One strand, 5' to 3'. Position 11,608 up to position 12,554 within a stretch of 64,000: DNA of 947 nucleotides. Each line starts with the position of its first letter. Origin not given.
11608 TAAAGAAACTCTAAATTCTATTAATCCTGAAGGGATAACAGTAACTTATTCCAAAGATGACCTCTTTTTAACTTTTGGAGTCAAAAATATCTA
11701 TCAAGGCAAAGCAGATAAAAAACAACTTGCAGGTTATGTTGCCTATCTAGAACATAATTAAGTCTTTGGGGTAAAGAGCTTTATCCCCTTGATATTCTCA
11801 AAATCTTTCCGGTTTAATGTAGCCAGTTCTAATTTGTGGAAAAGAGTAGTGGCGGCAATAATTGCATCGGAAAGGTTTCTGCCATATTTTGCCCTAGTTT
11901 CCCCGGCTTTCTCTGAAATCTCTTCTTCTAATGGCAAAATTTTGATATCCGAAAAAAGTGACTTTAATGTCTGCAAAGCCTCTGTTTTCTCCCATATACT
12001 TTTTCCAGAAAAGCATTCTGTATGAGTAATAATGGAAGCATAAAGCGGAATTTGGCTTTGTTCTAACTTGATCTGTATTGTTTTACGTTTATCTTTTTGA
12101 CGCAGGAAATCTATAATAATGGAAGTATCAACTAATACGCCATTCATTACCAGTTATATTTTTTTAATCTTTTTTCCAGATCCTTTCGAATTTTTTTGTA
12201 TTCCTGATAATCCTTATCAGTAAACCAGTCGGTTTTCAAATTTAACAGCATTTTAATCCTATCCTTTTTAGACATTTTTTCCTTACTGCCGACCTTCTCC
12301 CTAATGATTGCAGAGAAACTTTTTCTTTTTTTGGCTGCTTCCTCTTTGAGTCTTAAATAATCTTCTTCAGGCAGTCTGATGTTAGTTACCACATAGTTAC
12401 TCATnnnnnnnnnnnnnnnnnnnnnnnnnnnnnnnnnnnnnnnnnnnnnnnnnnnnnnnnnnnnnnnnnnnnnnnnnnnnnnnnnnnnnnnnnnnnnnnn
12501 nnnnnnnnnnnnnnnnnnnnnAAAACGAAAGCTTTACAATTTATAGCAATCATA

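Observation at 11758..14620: Accessory island: vapBC, GC-rich membrane protein, PIN-toxin remnant and Fic-HTH gene driven by a strong promoter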

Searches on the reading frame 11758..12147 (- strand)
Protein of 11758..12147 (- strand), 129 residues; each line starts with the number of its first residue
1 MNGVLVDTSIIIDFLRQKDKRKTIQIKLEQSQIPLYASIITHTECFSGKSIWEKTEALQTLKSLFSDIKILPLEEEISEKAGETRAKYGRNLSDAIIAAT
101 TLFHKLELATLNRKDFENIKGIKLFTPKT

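Call 6: search_protein_families(library=pfam, proteins=[window:11758-12147:-], max_evalue=0.1)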
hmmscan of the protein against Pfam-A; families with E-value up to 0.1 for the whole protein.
window:11758-12147:- (129 aa): 1 family
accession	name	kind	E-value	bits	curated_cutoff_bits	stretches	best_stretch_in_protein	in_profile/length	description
PF01850.27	PIN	-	8.8e-18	65.5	23.6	1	4-120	1-118/120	PIN domain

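Call 7: search_protein_families(library=ncbifam, proteins=[window:11758-12147:-], max_evalue=0.1)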
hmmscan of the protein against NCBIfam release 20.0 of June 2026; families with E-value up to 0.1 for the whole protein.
window:11758-12147:- (129 aa): 4 families
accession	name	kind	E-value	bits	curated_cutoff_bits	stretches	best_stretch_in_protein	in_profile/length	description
NF047863.1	VapCLeptosp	equivalog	2.1e-10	41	140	1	5-124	2-126/130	type II toxin-antitoxin system tRNA(fMet)-specific endonuclease VapC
NF047959.1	TA_toxin_VapC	equivalog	2.8e-09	37.1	80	1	4-120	1-120/125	type II toxin-antitoxin system VapC family toxin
NF010285.0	PRK13725.1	subfamily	0.0014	18.6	143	1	4-124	4-128/132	tRNA(fMet)-specific endonuclease VapC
TIGR00028.1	Mtu_PIN_fam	subfamily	0.004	17.4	73.6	1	56-127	65-140/143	TA system VapC family ribonuclease toxin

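Call 16: search_protein_families(library=padloc, proteins=[window:11758-12147:-], max_evalue=0.01)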
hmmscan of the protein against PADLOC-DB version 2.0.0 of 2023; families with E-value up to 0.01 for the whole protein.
window:11758-12147:- (129 aa): 0 families

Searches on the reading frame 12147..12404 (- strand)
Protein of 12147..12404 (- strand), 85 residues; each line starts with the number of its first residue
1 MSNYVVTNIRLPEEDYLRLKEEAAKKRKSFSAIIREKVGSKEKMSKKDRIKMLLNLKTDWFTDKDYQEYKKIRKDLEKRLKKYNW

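Call 6: search_protein_families(library=pfam, proteins=[window:12147-12404:-], max_evalue=0.1)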
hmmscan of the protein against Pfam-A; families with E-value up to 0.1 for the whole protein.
window:12147-12404:- (85 aa): 3 families
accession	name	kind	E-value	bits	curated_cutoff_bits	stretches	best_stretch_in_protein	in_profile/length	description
PF01402.27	RHH_1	-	9e-05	22.7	20.5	1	7-36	2-31/39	Ribbon-helix-helix protein, copG family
PF04245.18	NA37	-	0.01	15.7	24.6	1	15-82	164-228/325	37-kD nucleoid-associated bacterial protein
PF05416.18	Peptidase_C37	-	0.068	12.1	20.2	1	23-75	216-267/535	Southampton virus-type processing peptidase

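Call 7: search_protein_families(library=ncbifam, proteins=[window:12147-12404:-], max_evalue=0.1)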
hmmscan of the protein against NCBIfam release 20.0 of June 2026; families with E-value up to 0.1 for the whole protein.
window:12147-12404:- (85 aa): 0 families

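Call 16: search_protein_families(library=padloc, proteins=[window:12147-12404:-], max_evalue=0.01)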
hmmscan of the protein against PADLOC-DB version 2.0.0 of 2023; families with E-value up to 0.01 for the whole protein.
window:12147-12404:- (85 aa): 0 families
